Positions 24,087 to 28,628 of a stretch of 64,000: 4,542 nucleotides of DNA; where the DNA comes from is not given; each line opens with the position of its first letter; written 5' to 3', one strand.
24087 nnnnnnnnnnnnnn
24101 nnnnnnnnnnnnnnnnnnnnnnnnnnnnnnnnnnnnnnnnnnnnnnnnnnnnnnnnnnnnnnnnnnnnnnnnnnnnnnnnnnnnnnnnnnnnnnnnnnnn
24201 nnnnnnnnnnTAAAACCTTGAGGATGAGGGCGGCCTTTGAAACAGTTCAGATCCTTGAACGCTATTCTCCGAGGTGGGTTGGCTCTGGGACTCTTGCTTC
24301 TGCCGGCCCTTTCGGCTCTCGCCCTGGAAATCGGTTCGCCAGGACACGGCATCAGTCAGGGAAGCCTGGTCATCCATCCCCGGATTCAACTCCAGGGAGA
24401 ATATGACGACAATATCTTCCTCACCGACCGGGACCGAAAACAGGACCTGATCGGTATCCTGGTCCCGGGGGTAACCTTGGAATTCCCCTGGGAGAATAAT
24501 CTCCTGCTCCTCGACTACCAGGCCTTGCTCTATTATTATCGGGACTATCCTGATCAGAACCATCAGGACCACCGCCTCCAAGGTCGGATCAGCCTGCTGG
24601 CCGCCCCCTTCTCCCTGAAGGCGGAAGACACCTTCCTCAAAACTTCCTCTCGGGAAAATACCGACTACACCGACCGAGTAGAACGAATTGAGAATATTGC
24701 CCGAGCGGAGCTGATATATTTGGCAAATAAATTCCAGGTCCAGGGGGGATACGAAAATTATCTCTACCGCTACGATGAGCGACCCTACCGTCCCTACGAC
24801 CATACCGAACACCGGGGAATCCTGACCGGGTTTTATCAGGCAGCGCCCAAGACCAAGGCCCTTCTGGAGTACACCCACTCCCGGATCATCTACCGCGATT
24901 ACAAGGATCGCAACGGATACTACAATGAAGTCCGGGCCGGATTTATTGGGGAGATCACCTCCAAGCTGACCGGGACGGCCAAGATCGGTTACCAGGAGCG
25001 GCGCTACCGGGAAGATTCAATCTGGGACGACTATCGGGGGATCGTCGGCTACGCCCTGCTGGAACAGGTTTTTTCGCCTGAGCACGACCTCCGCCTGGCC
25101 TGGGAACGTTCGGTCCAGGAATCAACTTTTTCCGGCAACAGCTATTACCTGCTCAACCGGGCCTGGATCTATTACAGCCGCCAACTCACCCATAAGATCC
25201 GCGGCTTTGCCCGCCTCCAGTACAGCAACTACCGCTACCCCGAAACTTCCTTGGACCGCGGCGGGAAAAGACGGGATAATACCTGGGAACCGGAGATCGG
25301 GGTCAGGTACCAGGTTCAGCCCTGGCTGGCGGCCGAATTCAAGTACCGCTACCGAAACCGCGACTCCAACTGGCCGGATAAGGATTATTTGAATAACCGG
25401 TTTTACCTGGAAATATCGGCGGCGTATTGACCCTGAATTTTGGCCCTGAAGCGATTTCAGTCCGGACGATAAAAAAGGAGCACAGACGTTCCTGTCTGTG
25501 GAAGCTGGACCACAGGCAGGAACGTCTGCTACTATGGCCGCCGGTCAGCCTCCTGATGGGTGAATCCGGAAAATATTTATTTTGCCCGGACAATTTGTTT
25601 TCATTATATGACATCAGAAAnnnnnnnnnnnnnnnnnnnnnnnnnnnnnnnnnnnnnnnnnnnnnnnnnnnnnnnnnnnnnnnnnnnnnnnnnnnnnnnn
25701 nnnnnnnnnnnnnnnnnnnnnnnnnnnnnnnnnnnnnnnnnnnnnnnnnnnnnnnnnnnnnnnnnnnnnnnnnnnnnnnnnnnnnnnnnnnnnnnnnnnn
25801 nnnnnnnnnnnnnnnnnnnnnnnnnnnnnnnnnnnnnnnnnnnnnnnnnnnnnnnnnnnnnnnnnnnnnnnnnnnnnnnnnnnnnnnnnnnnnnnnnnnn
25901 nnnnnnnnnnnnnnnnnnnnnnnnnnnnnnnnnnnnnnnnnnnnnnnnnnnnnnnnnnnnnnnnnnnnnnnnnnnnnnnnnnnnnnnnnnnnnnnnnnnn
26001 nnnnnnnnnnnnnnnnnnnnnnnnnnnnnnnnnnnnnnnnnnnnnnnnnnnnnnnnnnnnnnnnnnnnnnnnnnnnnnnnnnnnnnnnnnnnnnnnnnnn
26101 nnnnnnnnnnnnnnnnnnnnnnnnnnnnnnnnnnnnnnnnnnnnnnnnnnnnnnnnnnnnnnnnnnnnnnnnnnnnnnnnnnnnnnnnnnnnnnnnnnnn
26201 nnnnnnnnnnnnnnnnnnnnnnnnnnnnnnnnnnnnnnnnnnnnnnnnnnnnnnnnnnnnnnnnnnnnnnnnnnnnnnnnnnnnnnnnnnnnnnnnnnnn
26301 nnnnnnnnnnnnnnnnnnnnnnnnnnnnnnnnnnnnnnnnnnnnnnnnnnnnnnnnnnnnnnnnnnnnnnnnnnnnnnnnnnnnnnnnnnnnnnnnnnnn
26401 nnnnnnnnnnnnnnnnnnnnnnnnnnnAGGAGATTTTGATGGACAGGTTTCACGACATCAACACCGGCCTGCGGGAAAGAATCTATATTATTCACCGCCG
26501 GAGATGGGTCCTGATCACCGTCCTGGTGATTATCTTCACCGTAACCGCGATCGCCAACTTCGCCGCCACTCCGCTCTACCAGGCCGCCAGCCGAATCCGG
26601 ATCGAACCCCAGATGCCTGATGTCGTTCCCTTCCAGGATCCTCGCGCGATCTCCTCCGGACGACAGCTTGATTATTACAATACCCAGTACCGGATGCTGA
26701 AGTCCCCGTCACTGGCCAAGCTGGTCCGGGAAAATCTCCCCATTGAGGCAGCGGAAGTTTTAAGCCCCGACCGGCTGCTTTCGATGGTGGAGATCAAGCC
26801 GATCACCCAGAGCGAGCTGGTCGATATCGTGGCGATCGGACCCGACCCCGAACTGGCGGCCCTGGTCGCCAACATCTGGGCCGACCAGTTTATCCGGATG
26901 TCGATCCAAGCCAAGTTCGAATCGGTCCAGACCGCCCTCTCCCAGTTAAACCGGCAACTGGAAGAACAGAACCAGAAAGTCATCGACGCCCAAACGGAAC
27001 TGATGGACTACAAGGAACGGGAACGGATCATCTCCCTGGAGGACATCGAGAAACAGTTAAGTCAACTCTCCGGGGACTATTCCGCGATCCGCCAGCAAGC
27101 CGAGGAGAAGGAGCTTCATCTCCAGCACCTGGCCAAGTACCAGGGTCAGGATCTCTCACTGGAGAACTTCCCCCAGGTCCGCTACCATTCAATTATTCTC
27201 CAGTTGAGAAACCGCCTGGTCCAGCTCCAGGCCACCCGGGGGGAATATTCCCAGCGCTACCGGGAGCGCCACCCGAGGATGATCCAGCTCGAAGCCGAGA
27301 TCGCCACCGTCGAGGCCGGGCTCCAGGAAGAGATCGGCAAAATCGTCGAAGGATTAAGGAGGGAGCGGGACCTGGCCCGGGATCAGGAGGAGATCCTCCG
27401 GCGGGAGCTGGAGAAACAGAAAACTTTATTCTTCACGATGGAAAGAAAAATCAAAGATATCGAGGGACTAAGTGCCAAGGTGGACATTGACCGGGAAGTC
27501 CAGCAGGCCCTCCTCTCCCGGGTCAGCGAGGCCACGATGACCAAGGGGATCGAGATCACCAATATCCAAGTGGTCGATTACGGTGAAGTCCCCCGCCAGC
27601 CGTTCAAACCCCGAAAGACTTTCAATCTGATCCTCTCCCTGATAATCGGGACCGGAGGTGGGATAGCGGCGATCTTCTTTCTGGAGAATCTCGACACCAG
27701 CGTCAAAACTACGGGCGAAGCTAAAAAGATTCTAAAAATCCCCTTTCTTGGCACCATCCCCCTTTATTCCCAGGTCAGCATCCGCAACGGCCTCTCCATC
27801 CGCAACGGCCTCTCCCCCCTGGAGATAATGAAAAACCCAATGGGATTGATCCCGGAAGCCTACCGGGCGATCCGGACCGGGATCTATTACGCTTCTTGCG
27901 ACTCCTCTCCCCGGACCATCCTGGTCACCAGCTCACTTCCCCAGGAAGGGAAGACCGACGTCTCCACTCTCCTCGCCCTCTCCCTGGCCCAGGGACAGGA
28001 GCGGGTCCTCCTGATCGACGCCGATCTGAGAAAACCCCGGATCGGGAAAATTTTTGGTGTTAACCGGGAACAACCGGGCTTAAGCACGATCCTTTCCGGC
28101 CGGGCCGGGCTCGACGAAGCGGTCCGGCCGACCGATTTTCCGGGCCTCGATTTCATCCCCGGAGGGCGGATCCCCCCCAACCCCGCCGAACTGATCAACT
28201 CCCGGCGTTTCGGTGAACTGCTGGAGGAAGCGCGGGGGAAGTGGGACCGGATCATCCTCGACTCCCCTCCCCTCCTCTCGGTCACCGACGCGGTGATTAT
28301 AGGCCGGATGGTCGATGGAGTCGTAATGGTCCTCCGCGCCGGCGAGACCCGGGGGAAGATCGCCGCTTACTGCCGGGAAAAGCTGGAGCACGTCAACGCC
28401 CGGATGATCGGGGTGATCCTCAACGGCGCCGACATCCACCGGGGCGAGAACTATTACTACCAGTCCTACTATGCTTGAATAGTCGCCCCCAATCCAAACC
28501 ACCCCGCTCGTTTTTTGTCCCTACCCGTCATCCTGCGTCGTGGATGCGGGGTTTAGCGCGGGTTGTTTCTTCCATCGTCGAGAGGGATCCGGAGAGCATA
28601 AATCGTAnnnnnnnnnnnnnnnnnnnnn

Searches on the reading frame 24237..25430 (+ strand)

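Call 49: search_protein_families(library=pfam, proteins=[window:24237-25430:+], max_evalue=0.001)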
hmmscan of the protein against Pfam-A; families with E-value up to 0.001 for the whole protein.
window:24237-25430:+ (397 aa): 1 family
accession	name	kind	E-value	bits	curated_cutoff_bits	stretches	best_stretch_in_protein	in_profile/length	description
PF10082.15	BBP2_2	-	9.4e-33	114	23.7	1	37-395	6-376/378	Putative beta-barrel porin 2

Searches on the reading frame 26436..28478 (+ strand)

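Call 49: search_protein_families(library=pfam, proteins=[window:26436-28478:+], max_evalue=0.001)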
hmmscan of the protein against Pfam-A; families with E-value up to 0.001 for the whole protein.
window:26436-28478:+ (680 aa): 5 families
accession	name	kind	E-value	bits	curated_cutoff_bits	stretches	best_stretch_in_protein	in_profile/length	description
PF13807.11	GNVR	-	9.2e-11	42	27.7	1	345-415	9-79/82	G-rich domain on putative tyrosine kinase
PF13614.12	AAA_31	-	9.3e-09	35.9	27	1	505-622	14-137/177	AAA domain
PF10609.15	ParA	-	4e-06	26.9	27.1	1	494-663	5-173/246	NUBPL iron-transfer P-loop NTPase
PF02706.20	Wzz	-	1.6e-05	25.5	25.5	1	18-99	11-89/91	Chain length determinant protein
PF01656.29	CbiA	-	9e-05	22.9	25.4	1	504-668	10-86/125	CobQ/CobB/MinD/ParA nucleotide binding domain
